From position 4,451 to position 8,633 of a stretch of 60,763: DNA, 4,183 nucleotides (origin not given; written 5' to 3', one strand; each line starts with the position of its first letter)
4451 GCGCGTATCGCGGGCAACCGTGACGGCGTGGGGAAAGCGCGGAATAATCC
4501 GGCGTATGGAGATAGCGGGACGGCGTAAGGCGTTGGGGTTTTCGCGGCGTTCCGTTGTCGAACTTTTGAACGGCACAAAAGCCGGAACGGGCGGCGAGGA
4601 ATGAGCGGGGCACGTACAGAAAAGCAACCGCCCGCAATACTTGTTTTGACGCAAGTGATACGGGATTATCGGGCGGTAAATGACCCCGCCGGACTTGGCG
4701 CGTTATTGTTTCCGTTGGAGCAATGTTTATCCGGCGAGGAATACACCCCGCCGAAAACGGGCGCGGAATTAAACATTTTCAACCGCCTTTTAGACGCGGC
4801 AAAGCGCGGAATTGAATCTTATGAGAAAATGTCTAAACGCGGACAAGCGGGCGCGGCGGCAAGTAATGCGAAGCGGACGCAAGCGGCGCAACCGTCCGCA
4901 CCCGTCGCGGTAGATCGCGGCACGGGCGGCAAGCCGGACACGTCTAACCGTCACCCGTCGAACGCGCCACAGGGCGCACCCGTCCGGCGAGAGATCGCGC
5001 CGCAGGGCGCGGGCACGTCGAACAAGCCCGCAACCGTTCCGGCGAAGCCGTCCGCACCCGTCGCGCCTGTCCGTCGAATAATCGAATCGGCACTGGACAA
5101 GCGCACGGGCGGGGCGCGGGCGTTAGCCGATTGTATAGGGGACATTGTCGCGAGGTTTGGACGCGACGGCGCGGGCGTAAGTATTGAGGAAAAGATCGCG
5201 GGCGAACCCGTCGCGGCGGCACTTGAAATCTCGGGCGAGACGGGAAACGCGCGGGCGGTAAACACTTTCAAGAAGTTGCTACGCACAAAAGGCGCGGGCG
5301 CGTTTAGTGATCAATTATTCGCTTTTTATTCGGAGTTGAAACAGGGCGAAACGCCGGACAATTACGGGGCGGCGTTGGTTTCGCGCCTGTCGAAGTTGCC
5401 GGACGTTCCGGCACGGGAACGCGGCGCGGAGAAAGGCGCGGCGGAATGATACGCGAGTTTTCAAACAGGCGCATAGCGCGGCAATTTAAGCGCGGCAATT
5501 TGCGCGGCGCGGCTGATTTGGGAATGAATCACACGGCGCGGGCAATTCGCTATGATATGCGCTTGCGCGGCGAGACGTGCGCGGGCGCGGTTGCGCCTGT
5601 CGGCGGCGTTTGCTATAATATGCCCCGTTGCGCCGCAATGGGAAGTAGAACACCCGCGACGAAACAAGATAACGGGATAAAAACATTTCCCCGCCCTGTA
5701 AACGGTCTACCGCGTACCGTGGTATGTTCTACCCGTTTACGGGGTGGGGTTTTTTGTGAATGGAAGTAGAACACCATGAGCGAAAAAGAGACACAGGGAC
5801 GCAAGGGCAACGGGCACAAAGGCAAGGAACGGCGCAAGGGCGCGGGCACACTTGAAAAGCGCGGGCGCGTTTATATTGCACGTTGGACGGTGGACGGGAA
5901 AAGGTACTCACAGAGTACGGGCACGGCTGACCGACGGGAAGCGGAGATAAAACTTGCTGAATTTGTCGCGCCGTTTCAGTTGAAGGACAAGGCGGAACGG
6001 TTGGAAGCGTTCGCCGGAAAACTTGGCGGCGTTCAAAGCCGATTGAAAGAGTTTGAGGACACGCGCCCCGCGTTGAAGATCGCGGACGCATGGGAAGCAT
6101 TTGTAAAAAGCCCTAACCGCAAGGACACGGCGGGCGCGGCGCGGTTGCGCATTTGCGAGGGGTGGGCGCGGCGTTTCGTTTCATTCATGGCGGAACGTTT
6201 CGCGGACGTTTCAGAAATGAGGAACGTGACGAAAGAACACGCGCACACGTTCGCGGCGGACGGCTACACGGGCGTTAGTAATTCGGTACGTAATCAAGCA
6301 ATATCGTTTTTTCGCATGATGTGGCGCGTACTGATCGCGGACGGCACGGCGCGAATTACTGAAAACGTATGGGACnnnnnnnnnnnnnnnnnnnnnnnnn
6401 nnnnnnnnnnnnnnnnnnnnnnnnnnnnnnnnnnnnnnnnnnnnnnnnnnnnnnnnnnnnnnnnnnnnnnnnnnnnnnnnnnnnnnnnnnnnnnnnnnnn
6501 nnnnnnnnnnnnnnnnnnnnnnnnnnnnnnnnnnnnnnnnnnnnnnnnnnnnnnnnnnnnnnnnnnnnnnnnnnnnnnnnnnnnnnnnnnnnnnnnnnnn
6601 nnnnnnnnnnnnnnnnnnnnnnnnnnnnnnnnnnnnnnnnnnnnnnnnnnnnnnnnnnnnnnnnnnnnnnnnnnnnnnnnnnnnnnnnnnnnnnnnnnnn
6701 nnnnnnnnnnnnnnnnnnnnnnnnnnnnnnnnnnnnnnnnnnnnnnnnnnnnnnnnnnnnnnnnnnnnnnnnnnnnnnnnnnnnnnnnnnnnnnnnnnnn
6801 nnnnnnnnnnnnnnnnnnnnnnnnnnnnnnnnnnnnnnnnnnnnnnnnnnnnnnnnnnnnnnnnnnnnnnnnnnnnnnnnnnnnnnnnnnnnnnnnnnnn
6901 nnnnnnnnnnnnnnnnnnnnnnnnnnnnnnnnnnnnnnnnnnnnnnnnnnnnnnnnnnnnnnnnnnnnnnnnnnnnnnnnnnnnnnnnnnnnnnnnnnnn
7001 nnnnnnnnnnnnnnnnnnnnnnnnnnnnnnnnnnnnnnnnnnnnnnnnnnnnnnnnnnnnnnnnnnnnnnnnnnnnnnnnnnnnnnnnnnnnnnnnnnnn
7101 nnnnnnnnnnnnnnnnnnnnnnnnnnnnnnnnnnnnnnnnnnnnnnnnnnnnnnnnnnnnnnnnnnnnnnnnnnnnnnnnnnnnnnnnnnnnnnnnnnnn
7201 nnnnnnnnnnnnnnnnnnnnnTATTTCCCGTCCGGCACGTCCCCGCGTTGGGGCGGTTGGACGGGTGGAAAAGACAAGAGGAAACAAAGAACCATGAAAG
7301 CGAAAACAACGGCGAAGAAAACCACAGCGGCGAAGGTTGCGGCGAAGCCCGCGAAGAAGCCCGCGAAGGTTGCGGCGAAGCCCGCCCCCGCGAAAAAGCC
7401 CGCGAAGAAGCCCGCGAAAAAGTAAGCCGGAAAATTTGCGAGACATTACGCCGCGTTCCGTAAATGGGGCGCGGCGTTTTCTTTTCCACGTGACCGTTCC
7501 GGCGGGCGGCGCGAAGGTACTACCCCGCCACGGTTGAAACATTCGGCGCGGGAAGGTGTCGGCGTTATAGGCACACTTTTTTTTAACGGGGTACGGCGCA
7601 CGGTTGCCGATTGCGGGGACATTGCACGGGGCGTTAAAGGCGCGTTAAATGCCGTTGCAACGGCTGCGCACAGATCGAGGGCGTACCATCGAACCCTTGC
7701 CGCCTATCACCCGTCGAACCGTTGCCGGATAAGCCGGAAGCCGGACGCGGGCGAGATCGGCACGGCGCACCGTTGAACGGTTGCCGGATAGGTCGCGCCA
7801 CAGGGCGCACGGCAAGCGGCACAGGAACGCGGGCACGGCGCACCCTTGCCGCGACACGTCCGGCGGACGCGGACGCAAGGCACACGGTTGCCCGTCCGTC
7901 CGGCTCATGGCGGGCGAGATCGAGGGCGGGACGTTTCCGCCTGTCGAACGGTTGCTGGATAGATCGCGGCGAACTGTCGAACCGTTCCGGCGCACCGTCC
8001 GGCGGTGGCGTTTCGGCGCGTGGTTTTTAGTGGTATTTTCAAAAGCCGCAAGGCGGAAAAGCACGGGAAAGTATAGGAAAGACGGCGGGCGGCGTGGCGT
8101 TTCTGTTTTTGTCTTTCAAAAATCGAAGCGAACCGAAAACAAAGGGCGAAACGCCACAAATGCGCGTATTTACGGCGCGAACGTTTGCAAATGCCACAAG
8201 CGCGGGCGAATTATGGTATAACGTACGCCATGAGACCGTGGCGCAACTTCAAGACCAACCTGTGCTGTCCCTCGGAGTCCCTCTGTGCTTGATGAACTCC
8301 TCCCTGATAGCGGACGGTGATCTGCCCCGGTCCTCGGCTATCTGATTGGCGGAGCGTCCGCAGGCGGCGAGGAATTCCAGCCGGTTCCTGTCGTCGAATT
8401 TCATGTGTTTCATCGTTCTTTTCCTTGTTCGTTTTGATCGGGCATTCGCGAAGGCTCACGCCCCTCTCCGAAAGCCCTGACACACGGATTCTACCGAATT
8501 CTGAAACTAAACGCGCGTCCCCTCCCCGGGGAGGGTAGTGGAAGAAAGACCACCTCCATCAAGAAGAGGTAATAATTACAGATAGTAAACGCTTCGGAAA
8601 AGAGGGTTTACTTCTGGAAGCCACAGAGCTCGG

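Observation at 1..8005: Kilobase-scale 'word-shuffled' non-coding repeat array split by an integrase module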

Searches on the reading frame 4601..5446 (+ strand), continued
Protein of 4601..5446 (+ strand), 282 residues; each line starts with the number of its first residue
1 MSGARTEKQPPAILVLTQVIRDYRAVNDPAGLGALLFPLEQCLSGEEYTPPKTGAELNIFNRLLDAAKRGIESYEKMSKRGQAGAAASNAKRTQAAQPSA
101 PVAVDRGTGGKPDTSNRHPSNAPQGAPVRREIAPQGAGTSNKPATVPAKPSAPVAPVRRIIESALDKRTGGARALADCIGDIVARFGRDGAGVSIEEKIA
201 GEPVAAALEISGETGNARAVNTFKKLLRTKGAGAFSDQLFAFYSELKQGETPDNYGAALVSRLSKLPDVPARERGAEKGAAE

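Call 82: search_protein_families(library=pfam, proteins=[P0169, P0171, P0180, P0183, P0193, P0218, P0219, P0258, P0259, P0265], max_evalue=0.01)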
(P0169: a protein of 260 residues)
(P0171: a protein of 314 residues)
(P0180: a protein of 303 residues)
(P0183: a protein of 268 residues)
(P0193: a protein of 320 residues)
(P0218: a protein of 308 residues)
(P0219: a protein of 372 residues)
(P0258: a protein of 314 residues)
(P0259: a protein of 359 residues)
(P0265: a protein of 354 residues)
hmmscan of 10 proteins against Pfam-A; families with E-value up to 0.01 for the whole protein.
P0169 (260 aa): 0 families

P0171 (314 aa): 2 families
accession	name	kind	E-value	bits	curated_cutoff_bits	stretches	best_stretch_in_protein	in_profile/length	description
PF04886.17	PT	-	0.00013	21.9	26.2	1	117-138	2-23/36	PT disordered repeat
PF20269.3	CATRA-N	-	0.0002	21.7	27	1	156-230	34-108/203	CASPASE and TPR Repeat-Associated N-terminal domain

P0180 (303 aa): 0 families

P0183 (268 aa): 0 families

P0193 (320 aa): 1 family
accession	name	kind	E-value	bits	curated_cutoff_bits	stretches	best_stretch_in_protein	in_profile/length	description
PF04886.17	PT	-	0.0057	16.6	26.2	0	133-156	5-28/36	PT disordered repeat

P0218 (308 aa): 0 families

P0219 (372 aa): 0 families

P0258 (314 aa): 0 families

P0259 (359 aa): 0 families

P0265 (354 aa): 0 families

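Call 94: search_dna_similar(query=window:4601-5446:+, collection=phages, mode=protein, max_evalue=0.001, max_rows=10)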
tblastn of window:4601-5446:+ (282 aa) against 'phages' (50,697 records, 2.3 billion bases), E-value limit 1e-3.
No match.

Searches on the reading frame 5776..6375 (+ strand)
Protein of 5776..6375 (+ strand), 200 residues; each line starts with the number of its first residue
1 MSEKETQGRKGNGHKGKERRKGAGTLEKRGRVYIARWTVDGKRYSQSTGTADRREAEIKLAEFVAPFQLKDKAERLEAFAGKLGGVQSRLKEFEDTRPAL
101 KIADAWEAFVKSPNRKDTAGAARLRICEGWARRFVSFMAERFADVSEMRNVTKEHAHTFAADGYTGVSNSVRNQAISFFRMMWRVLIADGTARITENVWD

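Call 113: search_protein_families(library=pfam, proteins=[window:5776-6375:+], max_evalue=1)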
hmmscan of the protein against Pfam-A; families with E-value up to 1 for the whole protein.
window:5776-6375:+ (200 aa): 1 family
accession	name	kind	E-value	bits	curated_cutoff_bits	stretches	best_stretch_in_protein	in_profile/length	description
PF25186.1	Tad4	-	0.045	14.5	25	1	103-183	6-80/113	Type I Thoeris inhibitor Tad4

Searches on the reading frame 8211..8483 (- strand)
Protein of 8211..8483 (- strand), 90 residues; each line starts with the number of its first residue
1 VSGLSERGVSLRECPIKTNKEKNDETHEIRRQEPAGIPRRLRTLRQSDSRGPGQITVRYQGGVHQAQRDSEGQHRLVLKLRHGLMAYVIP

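Call 14: search_protein_families(library=pfam, proteins=[window:8214-8483:-], max_evalue=0.01)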
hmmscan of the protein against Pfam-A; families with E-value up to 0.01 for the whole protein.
window:8214-8483:- (90 aa): 0 families

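Call 75: find_encoding_contigs(protein=window:8211-8483:-, flank=6000, max_places=10)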
Protein window:8211-8483:- (90 aa): no gene with exactly this product is on record in the collection.

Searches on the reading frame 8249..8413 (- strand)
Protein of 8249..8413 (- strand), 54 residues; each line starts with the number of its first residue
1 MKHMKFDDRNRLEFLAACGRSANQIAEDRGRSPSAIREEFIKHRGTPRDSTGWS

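Call 77: find_encoding_contigs(protein=window:8249-8413:-, flank=6000, max_places=10)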
Protein window:8249-8413:- (54 aa): 3 contigs read that carry it; 2 places shown.
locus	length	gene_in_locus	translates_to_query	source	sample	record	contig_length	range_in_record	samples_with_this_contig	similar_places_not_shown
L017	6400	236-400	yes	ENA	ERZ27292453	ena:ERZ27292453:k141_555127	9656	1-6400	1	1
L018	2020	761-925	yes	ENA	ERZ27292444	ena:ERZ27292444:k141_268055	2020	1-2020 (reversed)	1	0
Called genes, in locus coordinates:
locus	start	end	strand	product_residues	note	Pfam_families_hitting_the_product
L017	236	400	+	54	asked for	-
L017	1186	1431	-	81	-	-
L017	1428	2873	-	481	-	PF00589:Phage_integrase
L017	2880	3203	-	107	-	-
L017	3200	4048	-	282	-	-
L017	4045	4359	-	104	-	PF12728:HTH_17 (weak)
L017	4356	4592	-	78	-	-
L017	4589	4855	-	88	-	-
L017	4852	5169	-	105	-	-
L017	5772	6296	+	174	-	-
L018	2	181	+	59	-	?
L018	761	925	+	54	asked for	-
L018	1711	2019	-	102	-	?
